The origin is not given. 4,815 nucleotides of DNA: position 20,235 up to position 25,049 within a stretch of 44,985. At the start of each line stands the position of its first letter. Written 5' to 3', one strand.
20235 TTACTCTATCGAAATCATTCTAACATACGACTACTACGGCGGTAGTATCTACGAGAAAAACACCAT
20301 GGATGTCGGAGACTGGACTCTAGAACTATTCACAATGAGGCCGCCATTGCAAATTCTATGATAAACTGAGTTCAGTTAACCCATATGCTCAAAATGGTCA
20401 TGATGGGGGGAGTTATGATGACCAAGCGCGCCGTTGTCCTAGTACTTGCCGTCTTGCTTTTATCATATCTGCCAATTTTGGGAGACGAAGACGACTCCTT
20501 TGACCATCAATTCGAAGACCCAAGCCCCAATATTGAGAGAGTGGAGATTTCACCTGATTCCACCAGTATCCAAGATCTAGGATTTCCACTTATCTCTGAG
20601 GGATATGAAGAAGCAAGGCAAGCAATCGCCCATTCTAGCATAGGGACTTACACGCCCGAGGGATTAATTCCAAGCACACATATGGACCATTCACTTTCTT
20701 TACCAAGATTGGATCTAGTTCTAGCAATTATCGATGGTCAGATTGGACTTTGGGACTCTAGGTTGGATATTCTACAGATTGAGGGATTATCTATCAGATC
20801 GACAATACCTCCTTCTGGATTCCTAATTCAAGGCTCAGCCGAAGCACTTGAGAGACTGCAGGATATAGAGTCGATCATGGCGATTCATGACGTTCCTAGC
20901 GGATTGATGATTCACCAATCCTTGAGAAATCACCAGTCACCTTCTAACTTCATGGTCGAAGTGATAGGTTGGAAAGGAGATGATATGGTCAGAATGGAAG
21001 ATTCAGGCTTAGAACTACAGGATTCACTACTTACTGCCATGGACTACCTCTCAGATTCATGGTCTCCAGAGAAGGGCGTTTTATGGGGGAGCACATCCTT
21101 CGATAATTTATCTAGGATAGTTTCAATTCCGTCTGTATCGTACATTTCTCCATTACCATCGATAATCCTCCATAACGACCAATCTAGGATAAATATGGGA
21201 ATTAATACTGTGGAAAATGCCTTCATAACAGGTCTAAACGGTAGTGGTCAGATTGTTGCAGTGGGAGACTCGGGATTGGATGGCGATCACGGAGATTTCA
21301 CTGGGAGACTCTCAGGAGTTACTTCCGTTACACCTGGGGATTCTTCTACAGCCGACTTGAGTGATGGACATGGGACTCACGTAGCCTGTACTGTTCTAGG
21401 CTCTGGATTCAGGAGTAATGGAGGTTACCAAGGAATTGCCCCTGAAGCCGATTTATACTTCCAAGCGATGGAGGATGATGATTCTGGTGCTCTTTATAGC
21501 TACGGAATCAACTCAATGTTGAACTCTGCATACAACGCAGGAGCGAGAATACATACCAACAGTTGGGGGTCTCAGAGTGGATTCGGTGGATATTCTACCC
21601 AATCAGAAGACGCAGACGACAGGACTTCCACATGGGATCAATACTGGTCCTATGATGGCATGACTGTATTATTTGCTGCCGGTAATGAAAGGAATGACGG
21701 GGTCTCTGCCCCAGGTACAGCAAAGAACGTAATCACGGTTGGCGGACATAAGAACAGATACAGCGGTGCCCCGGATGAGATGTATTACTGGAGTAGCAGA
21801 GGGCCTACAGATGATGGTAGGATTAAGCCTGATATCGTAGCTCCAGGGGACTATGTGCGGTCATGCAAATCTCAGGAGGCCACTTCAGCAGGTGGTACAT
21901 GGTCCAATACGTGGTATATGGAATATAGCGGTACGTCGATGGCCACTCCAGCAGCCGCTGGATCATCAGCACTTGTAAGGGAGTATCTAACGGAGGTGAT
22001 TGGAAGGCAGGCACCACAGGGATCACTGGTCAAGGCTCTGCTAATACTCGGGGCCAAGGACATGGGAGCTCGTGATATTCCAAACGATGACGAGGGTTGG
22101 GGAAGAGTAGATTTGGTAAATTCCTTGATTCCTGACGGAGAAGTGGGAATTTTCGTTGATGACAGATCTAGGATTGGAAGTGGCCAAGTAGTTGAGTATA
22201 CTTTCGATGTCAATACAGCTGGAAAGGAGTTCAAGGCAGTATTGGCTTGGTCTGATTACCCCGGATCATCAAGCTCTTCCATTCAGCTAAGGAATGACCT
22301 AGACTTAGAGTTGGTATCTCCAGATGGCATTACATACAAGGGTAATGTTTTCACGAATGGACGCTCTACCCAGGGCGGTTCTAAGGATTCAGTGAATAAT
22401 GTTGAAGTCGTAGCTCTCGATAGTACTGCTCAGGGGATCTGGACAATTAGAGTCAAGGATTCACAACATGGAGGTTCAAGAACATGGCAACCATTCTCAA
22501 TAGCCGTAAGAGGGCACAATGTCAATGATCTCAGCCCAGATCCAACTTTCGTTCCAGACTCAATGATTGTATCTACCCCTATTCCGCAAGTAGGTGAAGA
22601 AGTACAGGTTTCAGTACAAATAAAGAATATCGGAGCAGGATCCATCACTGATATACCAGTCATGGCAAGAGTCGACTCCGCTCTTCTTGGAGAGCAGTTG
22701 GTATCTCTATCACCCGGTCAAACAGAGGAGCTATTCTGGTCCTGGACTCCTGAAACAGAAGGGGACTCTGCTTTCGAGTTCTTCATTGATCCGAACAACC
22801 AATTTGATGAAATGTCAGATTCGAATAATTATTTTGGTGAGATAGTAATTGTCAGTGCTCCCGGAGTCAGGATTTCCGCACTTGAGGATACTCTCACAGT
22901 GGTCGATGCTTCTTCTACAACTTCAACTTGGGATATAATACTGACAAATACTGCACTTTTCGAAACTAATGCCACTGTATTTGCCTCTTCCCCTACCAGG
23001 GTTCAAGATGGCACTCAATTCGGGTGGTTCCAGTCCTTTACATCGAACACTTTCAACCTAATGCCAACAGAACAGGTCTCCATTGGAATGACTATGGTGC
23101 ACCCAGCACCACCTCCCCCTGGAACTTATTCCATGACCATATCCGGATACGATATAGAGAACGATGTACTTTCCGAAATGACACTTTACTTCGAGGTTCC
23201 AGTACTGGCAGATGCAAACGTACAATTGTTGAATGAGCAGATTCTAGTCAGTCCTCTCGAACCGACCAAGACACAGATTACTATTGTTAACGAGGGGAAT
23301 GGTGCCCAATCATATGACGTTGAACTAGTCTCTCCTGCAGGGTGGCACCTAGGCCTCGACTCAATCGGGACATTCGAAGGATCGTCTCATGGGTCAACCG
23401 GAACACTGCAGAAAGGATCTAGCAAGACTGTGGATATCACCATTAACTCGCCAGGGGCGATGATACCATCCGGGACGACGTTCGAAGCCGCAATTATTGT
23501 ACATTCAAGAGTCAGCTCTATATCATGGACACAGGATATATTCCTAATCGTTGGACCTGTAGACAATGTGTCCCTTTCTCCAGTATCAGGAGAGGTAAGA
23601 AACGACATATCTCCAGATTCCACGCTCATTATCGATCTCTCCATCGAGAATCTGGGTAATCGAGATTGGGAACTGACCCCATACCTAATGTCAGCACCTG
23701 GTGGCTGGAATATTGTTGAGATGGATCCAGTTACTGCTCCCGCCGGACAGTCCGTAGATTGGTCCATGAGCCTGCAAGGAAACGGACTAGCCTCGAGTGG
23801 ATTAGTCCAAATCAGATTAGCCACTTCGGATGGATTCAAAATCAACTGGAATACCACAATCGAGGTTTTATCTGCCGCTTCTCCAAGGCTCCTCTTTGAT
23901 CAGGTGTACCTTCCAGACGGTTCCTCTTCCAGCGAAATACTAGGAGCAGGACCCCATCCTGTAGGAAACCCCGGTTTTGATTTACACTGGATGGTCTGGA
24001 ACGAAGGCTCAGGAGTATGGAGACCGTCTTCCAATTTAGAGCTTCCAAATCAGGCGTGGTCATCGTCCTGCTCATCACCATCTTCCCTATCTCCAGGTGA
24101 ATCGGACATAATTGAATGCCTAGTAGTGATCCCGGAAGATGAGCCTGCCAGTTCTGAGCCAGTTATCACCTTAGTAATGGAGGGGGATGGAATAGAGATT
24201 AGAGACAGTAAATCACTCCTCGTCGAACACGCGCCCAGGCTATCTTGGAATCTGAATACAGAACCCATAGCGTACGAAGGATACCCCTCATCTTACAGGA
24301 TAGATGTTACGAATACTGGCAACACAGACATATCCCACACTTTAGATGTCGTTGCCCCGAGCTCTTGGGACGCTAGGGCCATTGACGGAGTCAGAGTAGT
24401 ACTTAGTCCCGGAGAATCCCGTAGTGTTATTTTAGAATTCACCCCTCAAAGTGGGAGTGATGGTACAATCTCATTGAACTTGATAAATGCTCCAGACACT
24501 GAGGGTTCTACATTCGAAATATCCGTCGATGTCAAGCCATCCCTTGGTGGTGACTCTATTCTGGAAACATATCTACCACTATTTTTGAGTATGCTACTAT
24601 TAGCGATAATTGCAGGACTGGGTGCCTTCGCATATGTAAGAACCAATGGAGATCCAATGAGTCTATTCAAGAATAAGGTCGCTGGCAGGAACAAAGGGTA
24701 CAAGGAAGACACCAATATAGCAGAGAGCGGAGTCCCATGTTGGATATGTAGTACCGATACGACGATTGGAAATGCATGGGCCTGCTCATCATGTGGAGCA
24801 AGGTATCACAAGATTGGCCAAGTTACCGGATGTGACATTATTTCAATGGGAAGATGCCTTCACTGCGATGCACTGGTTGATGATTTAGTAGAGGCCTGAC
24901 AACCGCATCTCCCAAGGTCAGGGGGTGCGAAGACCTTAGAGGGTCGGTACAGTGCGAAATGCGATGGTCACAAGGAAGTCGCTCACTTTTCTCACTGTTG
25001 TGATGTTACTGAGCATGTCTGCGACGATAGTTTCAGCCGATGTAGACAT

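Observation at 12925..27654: Five-gene, same-strand envelope locus (4853 aa) with only one recognisable enzyme: candidate undescribed cell-surface system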

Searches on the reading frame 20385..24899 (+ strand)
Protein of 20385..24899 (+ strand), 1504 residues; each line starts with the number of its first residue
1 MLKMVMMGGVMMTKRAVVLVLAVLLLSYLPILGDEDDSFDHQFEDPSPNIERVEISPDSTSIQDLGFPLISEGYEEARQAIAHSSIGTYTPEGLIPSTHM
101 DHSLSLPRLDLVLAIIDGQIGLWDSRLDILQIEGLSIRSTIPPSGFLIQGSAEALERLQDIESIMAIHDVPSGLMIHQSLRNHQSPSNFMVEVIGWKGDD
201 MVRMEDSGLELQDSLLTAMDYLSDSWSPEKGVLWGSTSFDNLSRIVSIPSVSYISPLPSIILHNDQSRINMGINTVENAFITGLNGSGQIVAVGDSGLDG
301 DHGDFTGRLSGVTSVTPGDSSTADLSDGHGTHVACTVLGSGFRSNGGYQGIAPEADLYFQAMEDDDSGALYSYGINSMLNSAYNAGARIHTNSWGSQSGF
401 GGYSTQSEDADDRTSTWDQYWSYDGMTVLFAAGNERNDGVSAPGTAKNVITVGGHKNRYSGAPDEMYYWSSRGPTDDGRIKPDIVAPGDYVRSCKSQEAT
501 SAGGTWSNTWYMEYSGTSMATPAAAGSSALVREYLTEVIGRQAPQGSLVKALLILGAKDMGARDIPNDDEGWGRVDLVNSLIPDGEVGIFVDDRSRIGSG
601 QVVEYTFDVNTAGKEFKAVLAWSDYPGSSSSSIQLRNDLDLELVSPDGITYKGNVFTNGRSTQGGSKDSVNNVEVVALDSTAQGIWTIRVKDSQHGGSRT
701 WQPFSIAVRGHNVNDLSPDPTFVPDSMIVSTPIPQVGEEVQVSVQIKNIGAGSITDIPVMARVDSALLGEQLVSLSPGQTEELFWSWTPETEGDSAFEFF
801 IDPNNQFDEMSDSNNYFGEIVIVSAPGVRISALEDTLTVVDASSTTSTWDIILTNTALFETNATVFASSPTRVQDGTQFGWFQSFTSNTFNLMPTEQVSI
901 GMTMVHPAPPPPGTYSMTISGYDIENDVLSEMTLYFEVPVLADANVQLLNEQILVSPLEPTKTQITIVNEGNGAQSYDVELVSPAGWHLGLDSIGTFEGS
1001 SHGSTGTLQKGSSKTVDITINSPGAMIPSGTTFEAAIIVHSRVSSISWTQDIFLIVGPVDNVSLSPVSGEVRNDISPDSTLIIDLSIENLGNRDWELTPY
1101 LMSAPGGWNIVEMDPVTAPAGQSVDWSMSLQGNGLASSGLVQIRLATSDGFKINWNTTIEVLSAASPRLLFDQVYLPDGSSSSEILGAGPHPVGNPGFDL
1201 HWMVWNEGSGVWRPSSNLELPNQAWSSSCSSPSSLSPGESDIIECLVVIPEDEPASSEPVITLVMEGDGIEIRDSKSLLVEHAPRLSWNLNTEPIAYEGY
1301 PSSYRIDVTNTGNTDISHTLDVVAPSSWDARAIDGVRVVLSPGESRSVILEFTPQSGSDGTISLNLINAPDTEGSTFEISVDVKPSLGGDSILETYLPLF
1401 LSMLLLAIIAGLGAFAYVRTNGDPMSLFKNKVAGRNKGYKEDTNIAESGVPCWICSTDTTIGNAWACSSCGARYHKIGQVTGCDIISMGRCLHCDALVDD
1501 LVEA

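Call 4: search_protein_families(library=pfam, proteins=[window:20385-24899:+], max_evalue=0.01)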
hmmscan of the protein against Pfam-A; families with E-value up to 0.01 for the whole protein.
window:20385-24899:+ (1504 aa): 3 families
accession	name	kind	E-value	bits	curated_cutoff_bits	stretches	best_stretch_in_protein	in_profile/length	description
PF00082.27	Peptidase_S8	-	1.5e-46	159.5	21.8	1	286-573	1-288/288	Subtilase family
PF07705.17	CARDB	-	1.9e-16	60.5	22.7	1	724-817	6-99/101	CARDB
PF01483.27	P_proprotein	-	1.3e-05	25.6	21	1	633-697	12-75/86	Proprotein convertase P-domain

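Call 8: search_protein_families(library=ncbifam, proteins=[window:20385-24899:+], max_evalue=0.01)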
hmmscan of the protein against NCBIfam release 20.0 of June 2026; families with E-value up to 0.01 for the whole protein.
window:20385-24899:+ (1504 aa): 8 families
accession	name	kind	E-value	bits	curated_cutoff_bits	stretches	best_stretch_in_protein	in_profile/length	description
TIGR03921.1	T7SS_mycosin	equivalog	1.5e-21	76.9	278.75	1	285-581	11-285/353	type VII secretion-associated serine protease mycosin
NF040809.1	germ_prot_CspBA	exception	2.8e-14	51.8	1250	1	440-579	396-520/1099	bifunctional germination protease/germinant receptor pseudoprotease CspBA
NF040808.2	CspC_non_triad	exception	3.7e-13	48.8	675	1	441-581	422-549/556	bile acid germinant receptor pseudoprotease CspC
NF040553.1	SGO_0316_fam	subfamily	1.4e-12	46.2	1400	1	456-545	644-721/1486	SGO_0316/SGO_0317 family LPXTG-anchored serine peptidase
NF051851.1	AtpSerPepEprS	equivalog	2e-10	39.3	1700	1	276-586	56-368/988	autotransporter serine peptidase EprS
NF042956.1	IteS_antiphage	equivalog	4.3e-09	35.2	900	1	435-558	408-534/747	S8 family anti-phage peptidase IteS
NF033595.1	denti_PrtP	equivalog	1.4e-05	23.9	300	1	484-579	414-500/606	dentilisin complex serine proteinase subunit PrtP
NF033506.0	PACE-CTERM-PROT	exception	3.3e-05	22.7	110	1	1304-1386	503-586/627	putative S-layer protein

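Call 79: search_solved_structures(query=window:20385-24899:+, max_evalue=0.00001)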
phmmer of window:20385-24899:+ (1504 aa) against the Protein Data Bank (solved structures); distinct sequences matched with E-value up to 0.00001: 41.
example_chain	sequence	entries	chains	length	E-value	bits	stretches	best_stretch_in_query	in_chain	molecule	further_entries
1wmd_A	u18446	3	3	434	9.1e-76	258.7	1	282-692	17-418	protease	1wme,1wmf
5fax_A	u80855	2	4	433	4.2e-75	256.5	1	274-692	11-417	Subtilase SubHal from Bacillus halmapalus | Enzyme subtilase SubHal from Bacillus halmapalus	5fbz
9ues_B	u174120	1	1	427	4.5e-27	97.3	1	278-533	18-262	Subtilisin-like serine protease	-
3afg_A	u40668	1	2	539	6.3e-27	96.8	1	278-533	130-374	Subtilisin-like serine protease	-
1ea7_A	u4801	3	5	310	4.5e-14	54.2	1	269-531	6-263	SERINE PROTEASE | 36KDA PROTEASE | Sphericase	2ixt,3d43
2gko_A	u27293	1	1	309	1.8e-13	52.2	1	277-531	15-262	microbial serine proteinases; subtilisin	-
2wv7_A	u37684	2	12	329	4.7e-13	50.8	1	266-562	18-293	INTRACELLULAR SUBTILISIN PROTEASE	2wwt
2x8j_A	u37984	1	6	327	5e-13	50.8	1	266-562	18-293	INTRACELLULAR SUBTILISIN PROTEASE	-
2xrm_A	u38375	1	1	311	1.5e-12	49.2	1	268-562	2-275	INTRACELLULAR SUBTILISIN PROTEASE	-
6f9m_A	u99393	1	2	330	2.9e-12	48.2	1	281-550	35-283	Serine protease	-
7xr8_A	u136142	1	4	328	7.4e-12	46.9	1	269-548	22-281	Major intracellular serine protease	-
5ffn_A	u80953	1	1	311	1.4e-11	46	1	273-533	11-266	Enzyme subtilase SubTY from Bacillus sp. TY145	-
1st3_A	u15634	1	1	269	5.8e-11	43.9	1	279-533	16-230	SUBTILISIN BL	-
1q5p_A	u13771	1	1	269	1.9e-10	42.2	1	279-533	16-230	Serine protease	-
1c9m_A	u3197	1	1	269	3.4e-10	41.4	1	279-533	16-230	SERINE PROTEASE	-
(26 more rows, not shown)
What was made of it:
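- On Peptidase S8 (subtilase), KP-43-like subgroup (g4): 1wmd matches at 9.1e-76 over query residues 282-692 and chain residues 17-418 (call 79).
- g4 residues 274-692 resemble the secreted endopeptidase KP-43 (E 9e-76): call 79.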

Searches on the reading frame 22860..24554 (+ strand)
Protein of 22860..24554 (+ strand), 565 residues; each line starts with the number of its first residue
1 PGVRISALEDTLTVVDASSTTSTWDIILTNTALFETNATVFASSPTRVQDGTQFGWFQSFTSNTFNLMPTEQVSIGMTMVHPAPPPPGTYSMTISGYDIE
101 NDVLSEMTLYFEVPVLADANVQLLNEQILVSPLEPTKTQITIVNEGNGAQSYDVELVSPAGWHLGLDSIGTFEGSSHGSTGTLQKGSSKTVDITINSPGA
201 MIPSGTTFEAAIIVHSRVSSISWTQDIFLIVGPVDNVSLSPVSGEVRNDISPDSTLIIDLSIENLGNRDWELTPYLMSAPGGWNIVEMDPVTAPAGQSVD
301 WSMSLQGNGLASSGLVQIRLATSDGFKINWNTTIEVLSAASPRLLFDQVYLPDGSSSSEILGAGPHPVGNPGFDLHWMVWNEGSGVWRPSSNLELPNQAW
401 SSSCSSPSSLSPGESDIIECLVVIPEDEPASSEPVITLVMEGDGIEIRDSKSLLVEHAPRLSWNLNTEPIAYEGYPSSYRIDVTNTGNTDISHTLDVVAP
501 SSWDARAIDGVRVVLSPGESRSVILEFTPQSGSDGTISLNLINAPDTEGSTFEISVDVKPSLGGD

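Call 80: search_protein_families(library=pfam, proteins=[window:22860-24554:+], max_evalue=1)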
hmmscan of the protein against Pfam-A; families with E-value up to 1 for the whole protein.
window:22860-24554:+ (565 aa): 7 families
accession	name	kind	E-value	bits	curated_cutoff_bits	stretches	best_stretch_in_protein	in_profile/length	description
PF11614.14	FixG_C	-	0.001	19.6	25.6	0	139-216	36-103/119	IG-like fold at C-terminal of FixG, putative oxidoreductase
PF22544.2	HYDIN_VesB_CFA65-like_Ig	-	0.0072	17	25.5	1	474-541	18-82/100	HYDIN/CFA65/VesB-like, Ig-like domain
PF22067.2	Cep192_D3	-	0.013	16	27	1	483-556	25-95/99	Cep192 domain 3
PF16158.11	N_BRCA1_IG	-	0.16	13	28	0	373-425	14-78/108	Ig-like domain from next to BRCA1 gene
PF25788.1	Ig_Rha78A_N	-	0.16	12.7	27.4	1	455-497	16-56/105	Rha78A-like, N-terminal immunoglobulin domain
PF22305.2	BARF1_ig2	-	0.17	12.5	26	1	108-172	23-85/98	BARF1 second Ig-like domain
PF22073.2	Cep192_D4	-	0.22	12.2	35.5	1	482-554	27-105/112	Cep192 domain 4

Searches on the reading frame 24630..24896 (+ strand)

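Call 80: search_protein_families(library=pfam, proteins=[window:24630-24896:+], max_evalue=1)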
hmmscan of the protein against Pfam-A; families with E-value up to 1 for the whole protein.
window:24630-24896:+ (89 aa): 6 families
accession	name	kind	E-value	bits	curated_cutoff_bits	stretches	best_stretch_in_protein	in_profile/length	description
PF13248.11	Zn_ribbon_3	-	0.011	15.6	27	0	52-57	5-10/26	zinc-ribbon domain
PF12773.13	DZR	-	0.016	15.8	27.3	1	37-84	1-35/45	Double zinc ribbon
PF00130.28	C1_1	-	0.029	14.6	26.5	1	37-61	14-40/53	Phorbol esters/diacylglycerol binding domain (C1 domain)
PF24444.1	DUF7563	-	0.12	12.3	27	0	73-84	1-12/39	Family of unknown function (DUF7563)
PF05191.20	ADK_lid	-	0.17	12.2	26.6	1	50-62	2-13/36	Adenylate kinase, active site lid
PF18716.7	VATC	-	0.38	11.1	26.6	0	48-60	2-14/43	Vms1-associating treble clef domain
